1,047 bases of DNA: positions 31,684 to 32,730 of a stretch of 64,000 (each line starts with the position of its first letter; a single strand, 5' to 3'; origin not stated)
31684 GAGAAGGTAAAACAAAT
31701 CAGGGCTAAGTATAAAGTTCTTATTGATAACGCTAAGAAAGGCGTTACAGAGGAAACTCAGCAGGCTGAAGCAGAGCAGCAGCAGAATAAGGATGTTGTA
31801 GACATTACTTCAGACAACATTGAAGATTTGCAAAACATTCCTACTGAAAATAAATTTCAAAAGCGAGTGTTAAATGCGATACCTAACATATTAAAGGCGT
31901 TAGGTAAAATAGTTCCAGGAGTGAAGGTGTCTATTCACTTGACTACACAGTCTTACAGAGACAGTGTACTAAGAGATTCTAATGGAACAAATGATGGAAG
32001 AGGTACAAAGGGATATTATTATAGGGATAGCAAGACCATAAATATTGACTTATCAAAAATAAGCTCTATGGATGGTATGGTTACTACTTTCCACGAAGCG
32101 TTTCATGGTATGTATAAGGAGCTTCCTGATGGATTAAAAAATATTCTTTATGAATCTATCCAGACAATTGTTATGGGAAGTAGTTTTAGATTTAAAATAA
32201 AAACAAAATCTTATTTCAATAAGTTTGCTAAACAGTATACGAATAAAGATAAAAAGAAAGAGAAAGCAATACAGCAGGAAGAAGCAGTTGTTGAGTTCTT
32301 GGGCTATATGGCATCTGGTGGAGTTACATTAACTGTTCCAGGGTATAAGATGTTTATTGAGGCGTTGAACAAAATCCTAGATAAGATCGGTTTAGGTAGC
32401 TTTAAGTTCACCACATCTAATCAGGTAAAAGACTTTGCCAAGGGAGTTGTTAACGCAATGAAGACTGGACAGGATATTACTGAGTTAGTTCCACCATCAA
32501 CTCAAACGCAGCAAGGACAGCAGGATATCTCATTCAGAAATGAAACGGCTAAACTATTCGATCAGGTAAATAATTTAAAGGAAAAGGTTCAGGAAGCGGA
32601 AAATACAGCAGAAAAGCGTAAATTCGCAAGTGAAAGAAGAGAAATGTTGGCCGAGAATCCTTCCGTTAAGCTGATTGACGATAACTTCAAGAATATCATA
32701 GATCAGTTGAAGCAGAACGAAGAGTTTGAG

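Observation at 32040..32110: Paralogous zincin-like HExxH modules in both giant proteins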

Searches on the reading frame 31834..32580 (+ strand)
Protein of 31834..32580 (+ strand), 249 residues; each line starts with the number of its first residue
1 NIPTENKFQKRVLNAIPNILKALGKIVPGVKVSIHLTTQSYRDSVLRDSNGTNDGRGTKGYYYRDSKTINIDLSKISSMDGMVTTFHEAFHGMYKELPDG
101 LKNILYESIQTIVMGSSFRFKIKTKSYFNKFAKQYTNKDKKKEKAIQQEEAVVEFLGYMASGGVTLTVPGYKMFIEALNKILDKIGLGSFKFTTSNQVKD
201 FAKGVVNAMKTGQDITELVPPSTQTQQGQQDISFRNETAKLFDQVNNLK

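Call 30: search_solved_structures(query=A1, max_evalue=10, show_alignments=3)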
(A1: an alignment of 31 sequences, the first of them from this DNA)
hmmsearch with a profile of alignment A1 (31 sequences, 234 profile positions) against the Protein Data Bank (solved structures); distinct sequences matched with E-value up to 10: 12.
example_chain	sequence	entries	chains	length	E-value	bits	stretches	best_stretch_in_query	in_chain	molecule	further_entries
6pdq_A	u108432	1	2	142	0.033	17.3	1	2-69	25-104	Ancestral Effector Caspase-3/6/7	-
8qhp_A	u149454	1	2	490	0.15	15.1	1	70-177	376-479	Cysteine--tRNA ligase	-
9wxf_A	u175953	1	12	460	0.17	14.9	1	122-196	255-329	Dandelion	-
3r6y_A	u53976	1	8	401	0.2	14.7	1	47-112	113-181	Aspartase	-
9wwz_A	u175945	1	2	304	0.21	14.6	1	122-196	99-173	Dandelion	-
1j3u_A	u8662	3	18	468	0.26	14.3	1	47-112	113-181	aspartase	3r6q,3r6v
8rj0_A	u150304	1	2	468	0.3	14.1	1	47-111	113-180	Aspartate ammonia-lyase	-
7k3h_A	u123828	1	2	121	0.65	13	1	84-145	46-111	Network hallucinated protein 0217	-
6az0_A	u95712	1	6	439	0.92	12.5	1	72-101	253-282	Mitochondrial inner membrane i-AAA protease supercomplex subunit YME1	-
1c7k_A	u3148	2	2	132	1.9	11.5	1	30-86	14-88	ZINC ENDOPROTEASE | ZINC PROTEASE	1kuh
4hx3_A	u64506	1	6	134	1.9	11.5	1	30-86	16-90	Extracellular small neutral protease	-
4uos_A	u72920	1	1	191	2.1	11.3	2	5-51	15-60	DESIGNED HELICAL BUNDLE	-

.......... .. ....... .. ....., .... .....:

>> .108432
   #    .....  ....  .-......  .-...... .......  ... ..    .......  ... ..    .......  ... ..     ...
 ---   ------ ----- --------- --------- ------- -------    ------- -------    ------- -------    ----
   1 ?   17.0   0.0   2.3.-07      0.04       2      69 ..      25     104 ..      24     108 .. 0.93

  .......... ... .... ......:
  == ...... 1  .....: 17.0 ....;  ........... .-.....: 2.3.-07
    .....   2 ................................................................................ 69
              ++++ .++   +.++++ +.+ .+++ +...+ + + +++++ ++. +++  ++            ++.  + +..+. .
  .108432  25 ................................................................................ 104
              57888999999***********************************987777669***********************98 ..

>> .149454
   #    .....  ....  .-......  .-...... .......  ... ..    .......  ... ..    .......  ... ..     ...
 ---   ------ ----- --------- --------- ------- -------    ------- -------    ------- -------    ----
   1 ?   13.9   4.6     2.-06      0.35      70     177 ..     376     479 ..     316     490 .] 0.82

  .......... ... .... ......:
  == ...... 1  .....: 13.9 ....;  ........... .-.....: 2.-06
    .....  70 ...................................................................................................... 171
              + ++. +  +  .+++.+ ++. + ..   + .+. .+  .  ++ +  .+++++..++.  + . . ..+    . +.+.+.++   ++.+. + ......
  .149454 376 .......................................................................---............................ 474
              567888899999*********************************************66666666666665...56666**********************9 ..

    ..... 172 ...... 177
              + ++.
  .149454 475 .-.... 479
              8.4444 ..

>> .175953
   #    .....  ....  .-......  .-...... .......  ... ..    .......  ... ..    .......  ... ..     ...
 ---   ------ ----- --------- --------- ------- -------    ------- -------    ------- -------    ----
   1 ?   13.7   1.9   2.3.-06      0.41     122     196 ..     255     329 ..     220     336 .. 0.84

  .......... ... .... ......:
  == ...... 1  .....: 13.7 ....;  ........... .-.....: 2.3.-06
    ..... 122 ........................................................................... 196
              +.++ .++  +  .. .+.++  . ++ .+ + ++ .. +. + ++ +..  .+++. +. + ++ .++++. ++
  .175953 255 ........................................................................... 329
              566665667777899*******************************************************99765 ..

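Call 40: predict_structure(alignment_id=A2)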
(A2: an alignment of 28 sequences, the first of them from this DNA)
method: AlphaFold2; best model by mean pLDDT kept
length: 249 residues; sequences in the alignment: 28
mean_pLDDT: 82.4   pTM: 0.78
mean pLDDT of the five models: 82.4, 82.1, 80.4, 79.6, 78.1
residues with pLDDT >= 90: 113; 70-90: 92; 50-70: 21; < 50: 23
segments of 3 or more residues with pLDDT < 50: 223-238, 244-249
pLDDT, mean of each block of 10 residues (from residue 1): 91 93 90 98 97 95 97 95 95 93 90 81 67 77 91 91 86 88 83 81 75 65 46 47 48
secondary structure, 60 per line:
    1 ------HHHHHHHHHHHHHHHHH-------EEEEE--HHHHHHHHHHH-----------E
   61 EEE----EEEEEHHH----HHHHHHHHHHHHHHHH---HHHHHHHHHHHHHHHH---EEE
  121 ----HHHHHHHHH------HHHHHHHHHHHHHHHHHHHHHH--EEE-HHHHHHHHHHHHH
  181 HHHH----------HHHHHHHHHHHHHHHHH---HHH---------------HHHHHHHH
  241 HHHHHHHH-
elements in order: H7-23 E31-35 H38-48 E60-63 E68-72 H80-95 H99-114 E118-120 H125-133 H140-161 E164-166 H168-184 H195-211 H233-248

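Call 56: search_protein_families(library=pfam, alignment_id=A2, max_evalue=1)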
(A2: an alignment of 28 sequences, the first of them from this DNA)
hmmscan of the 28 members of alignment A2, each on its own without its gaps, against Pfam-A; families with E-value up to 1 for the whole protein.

A. member 1, seq(249 aa): 1 family
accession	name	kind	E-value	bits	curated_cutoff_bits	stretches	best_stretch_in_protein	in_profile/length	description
PF10096.14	DUF2334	-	0.066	13.2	26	1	137-230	40-133/203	Uncharacterized protein conserved in bacteria (DUF2334)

B. families by the number of members that match (of 28 scanned): 75 families (the first 25 are shown)
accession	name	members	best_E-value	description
PF10263.15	SprT-like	7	0.0025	SprT-like family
PF03938.19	OmpH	3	0.0095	Outer membrane protein (OmpH-like)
PF18958.6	DUF5700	2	0.0027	Putative zinc dependent peptidase (DUF5700)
PF01431.27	Peptidase_M13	2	0.0078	Peptidase family M13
PF14425.11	Imm3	1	0.0001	Immunity protein Imm3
PF02317.23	Octopine_DH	1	0.00012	NAD/NADP octopine/nopaline dehydrogenase, alpha-helical domain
PF22521.2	HypF_C_2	1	0.0064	Carbamoyltransferase, Kae1-like Domain, second subdomain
PF11563.14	Protoglobin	1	0.0068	Protoglobin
PF06114.19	Peptidase_M78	1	0.0071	IrrE N-terminal-like domain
PF13356.12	Arm-DNA-bind_3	1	0.0074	Arm DNA-binding domain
PF02108.21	FliH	1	0.0087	Flagellar assembly protein FliH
PF11262.13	Tho2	1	0.012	Transcription factor/nuclear export subunit protein 2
PF05816.16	TelA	1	0.014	Toxic anion resistance protein (TelA)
PF05539.16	Pneumo_att_G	1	0.015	Pneumovirinae attachment membrane glycoprotein G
PF18406.6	DUF1281_C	1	0.018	Ferredoxin-like domain in Api92-like protein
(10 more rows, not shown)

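Call 77: fold_search(model_id=the predicted structure, library=viral)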
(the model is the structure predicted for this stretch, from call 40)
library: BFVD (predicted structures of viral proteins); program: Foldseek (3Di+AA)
matches with E <= 10: 185; with E <= 0.001: 7
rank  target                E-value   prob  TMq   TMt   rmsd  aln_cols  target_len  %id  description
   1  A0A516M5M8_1          5.6e-06  1.00  0.53  0.11   7.0       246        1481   23  (no name in the UniProt tables at hand)
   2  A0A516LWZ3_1          5.8e-06  1.00  0.67  0.15   5.1       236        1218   22  (no name in the UniProt tables at hand)
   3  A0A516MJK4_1          1.7e-05  1.00  0.43  0.13   7.6       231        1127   23  (no name in the UniProt tables at hand)
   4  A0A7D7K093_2          4.5e-05  1.00  0.50  0.12   9.1       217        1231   26  Structural protein [Flavobacterium phage vB_FspP_elemoC_14-1A]
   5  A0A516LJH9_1          1.0e-04  1.00  0.50  0.12   8.9       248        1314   23  (no name in the UniProt tables at hand)
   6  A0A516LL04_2          3.8e-04  1.00  0.47  0.12   7.7       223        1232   18  (no name in the UniProt tables at hand)
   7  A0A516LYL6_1          3.8e-04  1.00  0.31  0.08  16.7       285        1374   19  (no name in the UniProt tables at hand)
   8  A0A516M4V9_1          6.8e-03  1.00  0.45  0.13  11.8       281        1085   14  (no name in the UniProt tables at hand)
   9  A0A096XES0            6.8e-03  0.99  0.32  0.18  14.4       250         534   14  Phage MuF C-terminal domain-containing protein [Escherichia phage phi191]
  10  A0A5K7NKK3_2          7.9e-03  0.99  0.27  0.09  11.7       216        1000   12  (no name in the UniProt tables at hand)
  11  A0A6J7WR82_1          2.6e-02  0.95  0.34  0.08  15.7       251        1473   15  Large polyvalent protein associated domain-containing protein [uncultured Caudovirales phage]
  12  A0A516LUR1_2          2.7e-02  0.99  0.44  0.13   9.5       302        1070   14  (no name in the UniProt tables at hand)
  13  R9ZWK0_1              3.0e-02  0.99  0.42  0.14  11.0       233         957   14  Structural protein [Cellulophaga phage phi17:2]
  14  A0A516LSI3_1          3.3e-02  1.00  0.44  0.11   4.4       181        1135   19  (no name in the UniProt tables at hand)
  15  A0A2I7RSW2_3          3.3e-02  0.99  0.44  0.12  17.7       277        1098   16  (no name in the UniProt tables at hand)
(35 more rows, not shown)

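Call 93: fold_search(model_id=the predicted structure, library=pdb)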
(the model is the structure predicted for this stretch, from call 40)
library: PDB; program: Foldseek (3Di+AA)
matches with E <= 10: 95; with E <= 0.001: 0
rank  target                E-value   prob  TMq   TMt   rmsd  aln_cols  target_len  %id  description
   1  4fxq_A                1.8e-01  0.80  0.40  0.25  18.2       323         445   14  Full-length Certhrax toxin from Bacillus cereus in complex with Inhibitor P6 (released 2012-09-26)
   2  6cyy_A                4.0e-01  0.41  0.22  0.18  14.4       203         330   11  Mycobacterium tuberculosis transcriptional regulator (released 2019-04-17)
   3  1tjv_C                7.0e-01  0.08  0.17  0.11  20.7       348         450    9  Crystal Structure of T161D Duck Delta 2 Crystallin Mutant (released 2004-09-07)
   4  6d2s                  7.4e-01  0.38  0.23  0.21  13.1       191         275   12  Mycobacterium tuberculosis transcriptional regulator (released 2019-04-17)
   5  1pww_B                8.9e-01  0.47  0.38  0.16   8.1       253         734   10  Crystal structure of Anthrax Lethal Factor active site mutant protein complexed with an optimised peptide substrate in (released 2004-01-27)
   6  3dti                  1.3e+00  0.28  0.27  0.27  14.0       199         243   12  Crystal structure of the IRRE protein, a central regulator of DNA damage repair in deinococcaceae (released 2009-02-10)
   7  4pkq                  1.4e+00  0.13  0.23  0.13  12.8       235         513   12  Anthrax toxin lethal factor with bound zinc (released 2014-11-12)
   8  1i0a_C                1.8e+00  0.04  0.15  0.10  19.7       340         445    8  CRYSTAL STRUCTURE OF WILD TYPE TURKEY DELTA 1 CRYSTALLIN (EYE LENS PROTEIN) (released 2001-04-21)
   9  1i0a_D                1.8e+00  0.03  0.14  0.10  21.1       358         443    9  CRYSTAL STRUCTURE OF WILD TYPE TURKEY DELTA 1 CRYSTALLIN (EYE LENS PROTEIN) (released 2001-04-21)
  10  5y6p_jK               2.1e+00  0.08  0.15  0.20  16.4       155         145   13  Structure of the phycobilisome from the red alga Griffithsia pacifica (released 2017-11-15)
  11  1tjw_B                2.1e+00  0.03  0.16  0.11  20.9       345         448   11  Crystal Structure of T161D Duck Delta 2 Crystallin Mutant with bound argininosuccinate (released 2004-09-07)
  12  5y6p_jI               2.2e+00  0.06  0.12  0.17  16.5       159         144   13  Structure of the phycobilisome from the red alga Griffithsia pacifica (released 2017-11-15)
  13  5fhp_C                2.2e+00  0.04  0.16  0.18  16.2       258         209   10  SeMet regulator of nicotine degradation (released 2016-12-21)
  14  6x06_A                2.3e+00  0.06  0.16  0.09  16.1       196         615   12  Nup120 (aa1-757) from S. cerevisiae bound by VHH-SAN11 (released 2020-12-09)
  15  1k62_A                2.3e+00  0.04  0.16  0.11  20.6       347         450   11  Crystal Structure of the Human Argininosuccinate Lyase Q286R Mutant (released 2002-02-01)
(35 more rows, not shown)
